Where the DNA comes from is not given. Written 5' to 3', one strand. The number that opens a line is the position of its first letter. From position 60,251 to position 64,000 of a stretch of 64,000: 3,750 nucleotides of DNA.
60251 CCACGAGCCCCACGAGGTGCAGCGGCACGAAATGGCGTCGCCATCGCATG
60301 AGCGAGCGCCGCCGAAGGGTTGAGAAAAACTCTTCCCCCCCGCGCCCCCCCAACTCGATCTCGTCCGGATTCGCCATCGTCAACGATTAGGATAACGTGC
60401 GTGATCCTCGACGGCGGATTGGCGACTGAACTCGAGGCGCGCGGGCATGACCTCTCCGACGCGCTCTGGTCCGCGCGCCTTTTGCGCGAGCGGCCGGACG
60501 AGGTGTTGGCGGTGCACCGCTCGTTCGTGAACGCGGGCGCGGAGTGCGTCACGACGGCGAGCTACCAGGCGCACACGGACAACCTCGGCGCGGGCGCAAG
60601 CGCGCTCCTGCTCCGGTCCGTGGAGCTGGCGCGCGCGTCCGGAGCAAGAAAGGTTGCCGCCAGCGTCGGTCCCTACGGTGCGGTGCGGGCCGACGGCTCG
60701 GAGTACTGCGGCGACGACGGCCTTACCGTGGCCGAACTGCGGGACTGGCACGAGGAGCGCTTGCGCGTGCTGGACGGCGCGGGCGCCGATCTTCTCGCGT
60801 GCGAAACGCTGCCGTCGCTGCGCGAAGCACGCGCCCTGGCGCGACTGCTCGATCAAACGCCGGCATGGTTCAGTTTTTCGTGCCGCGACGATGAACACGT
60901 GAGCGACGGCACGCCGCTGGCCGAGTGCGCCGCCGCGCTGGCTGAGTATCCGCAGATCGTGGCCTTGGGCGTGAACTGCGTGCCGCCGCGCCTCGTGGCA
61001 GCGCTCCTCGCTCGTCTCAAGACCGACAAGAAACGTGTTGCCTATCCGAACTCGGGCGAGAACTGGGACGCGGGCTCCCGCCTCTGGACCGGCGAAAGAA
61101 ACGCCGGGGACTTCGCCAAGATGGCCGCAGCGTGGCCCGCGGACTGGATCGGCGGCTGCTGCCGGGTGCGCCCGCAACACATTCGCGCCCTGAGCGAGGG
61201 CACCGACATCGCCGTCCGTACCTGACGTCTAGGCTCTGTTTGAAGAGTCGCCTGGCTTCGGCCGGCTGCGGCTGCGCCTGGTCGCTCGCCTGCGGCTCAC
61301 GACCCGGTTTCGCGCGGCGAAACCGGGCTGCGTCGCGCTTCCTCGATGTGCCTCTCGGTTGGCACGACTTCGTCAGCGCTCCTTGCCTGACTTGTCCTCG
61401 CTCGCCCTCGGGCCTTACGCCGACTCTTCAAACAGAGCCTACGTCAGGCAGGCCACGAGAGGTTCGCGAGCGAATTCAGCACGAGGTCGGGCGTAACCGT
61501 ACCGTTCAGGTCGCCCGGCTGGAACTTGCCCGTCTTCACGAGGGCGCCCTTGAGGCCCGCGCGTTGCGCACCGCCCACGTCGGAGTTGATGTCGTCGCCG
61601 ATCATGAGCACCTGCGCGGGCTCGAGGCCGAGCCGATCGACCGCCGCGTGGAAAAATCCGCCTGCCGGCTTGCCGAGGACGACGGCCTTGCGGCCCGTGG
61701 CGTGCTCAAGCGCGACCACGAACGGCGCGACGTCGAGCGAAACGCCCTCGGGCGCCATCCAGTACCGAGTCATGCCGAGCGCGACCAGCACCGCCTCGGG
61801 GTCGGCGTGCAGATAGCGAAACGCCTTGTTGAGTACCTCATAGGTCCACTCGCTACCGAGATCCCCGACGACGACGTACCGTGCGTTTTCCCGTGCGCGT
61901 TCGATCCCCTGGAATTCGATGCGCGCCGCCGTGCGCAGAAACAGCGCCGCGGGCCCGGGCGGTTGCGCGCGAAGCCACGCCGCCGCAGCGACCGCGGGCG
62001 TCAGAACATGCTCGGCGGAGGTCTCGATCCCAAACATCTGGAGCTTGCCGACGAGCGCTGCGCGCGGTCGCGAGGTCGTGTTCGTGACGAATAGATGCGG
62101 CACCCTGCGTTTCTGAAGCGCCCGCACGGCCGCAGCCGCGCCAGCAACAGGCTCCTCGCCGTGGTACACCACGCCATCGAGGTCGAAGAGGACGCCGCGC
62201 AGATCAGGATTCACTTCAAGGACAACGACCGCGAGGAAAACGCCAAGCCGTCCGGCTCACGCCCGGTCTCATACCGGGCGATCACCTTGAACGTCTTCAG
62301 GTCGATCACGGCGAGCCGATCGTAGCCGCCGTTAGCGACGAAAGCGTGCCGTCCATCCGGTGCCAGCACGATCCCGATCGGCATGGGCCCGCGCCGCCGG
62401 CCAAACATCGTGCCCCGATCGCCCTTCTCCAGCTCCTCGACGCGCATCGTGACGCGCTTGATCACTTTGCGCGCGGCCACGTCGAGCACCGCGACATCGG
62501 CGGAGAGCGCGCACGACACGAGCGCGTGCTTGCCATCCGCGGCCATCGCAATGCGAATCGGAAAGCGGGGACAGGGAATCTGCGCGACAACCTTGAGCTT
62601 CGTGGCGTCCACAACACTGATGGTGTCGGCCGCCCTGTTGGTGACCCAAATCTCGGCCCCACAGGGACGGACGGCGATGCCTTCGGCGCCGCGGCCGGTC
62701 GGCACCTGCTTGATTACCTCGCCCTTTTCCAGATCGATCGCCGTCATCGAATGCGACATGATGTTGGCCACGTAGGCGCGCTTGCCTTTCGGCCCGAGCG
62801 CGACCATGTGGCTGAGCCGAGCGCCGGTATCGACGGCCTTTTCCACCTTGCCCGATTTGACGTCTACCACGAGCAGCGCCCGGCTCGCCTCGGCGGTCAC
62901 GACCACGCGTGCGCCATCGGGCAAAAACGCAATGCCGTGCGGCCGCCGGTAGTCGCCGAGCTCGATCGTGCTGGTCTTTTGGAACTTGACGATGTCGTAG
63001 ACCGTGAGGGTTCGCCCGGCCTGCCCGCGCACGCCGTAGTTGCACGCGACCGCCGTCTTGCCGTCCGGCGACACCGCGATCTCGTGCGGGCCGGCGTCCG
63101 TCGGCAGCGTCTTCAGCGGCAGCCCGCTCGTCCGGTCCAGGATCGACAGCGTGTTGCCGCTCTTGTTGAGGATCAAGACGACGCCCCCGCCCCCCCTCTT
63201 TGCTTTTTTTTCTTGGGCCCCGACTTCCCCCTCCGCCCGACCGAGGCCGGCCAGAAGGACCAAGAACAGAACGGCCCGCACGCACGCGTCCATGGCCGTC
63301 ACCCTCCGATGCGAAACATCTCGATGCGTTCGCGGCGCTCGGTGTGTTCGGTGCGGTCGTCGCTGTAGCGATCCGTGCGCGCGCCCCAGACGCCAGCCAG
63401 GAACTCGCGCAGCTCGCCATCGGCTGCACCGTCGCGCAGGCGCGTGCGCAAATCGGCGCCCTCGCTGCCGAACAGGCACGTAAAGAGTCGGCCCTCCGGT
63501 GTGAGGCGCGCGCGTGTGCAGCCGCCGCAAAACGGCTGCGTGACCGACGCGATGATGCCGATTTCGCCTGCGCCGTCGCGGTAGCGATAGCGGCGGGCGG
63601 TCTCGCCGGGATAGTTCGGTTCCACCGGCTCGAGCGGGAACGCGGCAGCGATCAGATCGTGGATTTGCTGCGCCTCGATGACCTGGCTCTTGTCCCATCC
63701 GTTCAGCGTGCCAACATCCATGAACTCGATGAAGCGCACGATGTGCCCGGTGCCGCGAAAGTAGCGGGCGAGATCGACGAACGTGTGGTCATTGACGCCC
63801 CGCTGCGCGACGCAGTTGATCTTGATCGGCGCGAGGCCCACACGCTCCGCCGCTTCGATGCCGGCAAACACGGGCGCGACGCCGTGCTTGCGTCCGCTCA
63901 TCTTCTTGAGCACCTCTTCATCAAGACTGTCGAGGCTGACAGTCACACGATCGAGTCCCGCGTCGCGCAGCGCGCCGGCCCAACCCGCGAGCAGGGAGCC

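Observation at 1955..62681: Twenty exact copies of a non-palindromic 12-mer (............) concentrated at gene boundaries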

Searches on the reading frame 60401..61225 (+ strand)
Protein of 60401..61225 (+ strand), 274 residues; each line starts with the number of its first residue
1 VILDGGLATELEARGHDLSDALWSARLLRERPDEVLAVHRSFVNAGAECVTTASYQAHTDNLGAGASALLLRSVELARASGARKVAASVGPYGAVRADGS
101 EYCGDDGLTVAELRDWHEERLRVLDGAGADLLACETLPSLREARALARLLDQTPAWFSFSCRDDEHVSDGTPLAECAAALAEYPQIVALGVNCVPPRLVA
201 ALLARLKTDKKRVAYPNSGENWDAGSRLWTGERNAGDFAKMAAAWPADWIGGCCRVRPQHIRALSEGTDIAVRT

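Call 57: search_protein_families(library=pfam, proteins=[window:60401-61225:+], max_evalue=0.001)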
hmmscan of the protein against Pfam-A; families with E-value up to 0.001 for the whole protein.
window:60401-61225:+ (274 aa): 1 family
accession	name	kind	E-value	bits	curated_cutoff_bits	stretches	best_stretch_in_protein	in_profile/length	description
PF02574.22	S-methyl_trans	-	2.5e-70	238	22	1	1-266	1-281/283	Homocysteine S-methyltransferase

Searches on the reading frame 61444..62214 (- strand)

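Call 57: search_protein_families(library=pfam, proteins=[window:61444-62214:-], max_evalue=0.001)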
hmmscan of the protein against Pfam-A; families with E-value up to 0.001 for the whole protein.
window:61444-62214:- (256 aa): 4 families
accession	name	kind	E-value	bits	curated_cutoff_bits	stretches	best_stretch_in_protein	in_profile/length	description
PF13242.12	Hydrolase_like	-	1.1e-22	80.2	22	1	179-251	1-74/75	HAD-hyrolase-like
PF13344.12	Hydrolase_6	-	3.9e-21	75.4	27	1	8-92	1-85/101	Haloacid dehalogenase-like hydrolase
PF00702.32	Hydrolase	-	1.4e-15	58.6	26.4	1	6-220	2-191/191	haloacid dehalogenase-like hydrolase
PF13419.12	HAD_2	-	2.1e-07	31.7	23.8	1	171-225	124-177/178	Haloacid dehalogenase-like hydrolase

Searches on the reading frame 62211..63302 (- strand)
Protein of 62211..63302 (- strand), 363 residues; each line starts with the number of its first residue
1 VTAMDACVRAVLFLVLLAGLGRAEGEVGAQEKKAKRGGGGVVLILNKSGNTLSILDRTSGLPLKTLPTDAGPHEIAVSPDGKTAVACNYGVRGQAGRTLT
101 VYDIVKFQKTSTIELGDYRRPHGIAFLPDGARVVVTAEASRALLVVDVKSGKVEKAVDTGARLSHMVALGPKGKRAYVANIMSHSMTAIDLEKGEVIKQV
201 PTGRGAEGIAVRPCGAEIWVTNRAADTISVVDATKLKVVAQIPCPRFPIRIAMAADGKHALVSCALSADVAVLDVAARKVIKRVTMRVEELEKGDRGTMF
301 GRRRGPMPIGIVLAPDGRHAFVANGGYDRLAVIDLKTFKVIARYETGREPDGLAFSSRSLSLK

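Call 46: find_encoding_contigs(protein=window:62211-63302:-, flank=10000, max_places=4)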
Protein window:62211-63302:- (363 aa): no gene with exactly this product is on record in the collection.

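Call 57: search_protein_families(library=pfam, proteins=[window:62211-63302:-], max_evalue=0.001)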
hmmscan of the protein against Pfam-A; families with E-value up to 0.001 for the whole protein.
window:62211-63302:- (363 aa): 6 families
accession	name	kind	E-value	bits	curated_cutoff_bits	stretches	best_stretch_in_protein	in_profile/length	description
PF21783.3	YNCE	-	1.3e-21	77.7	27.1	2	134-242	213-322/339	YNCE-like beta-propeller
PF10282.15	Lactonase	-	9.1e-13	48.6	21.7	2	44-157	219-331/344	Lactonase, 7-bladed beta-propeller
PF25174.1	Beta-prop_THOC3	-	6.7e-12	45.4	305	1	48-174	67-184/272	THOC3 beta-propeller domain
PF02239.22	Cytochrom_D1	-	3.4e-08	32.9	25.5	1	134-244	8-117/368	Cytochrome D1 heme domain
PF13570.13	Beta-prop_ACSF4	-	5e-05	23.3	133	1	130-285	18-172/329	Beta-alanine-activating enzyme, beta-propeller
PF24684.1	Vgb_lyase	-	7.3e-05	22.1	50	0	119-258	13-151/290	Virginiamycin B lyase family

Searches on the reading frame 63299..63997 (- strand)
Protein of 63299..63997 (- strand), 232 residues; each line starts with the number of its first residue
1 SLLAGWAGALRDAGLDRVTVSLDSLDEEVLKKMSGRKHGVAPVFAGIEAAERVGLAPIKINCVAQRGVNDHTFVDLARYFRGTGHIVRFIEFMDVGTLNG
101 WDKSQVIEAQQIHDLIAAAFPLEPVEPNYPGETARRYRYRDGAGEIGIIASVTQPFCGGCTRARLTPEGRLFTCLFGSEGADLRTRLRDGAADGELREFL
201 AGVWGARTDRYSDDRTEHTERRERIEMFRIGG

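Call 57: search_protein_families(library=pfam, proteins=[window:63299-63997:-], max_evalue=0.001)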
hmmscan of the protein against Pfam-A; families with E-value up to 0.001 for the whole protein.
window:63299-63997:- (232 aa): 2 families
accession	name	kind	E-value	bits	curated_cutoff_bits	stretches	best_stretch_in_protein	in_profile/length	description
PF06463.18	Mob_synth_C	-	1.2e-36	125.9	37.4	1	87-212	3-127/128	Molybdenum Cofactor Synthesis C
PF04055.27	Radical_SAM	-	9.3e-13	49.1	29.5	1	6-79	93-165/166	Radical SAM superfamily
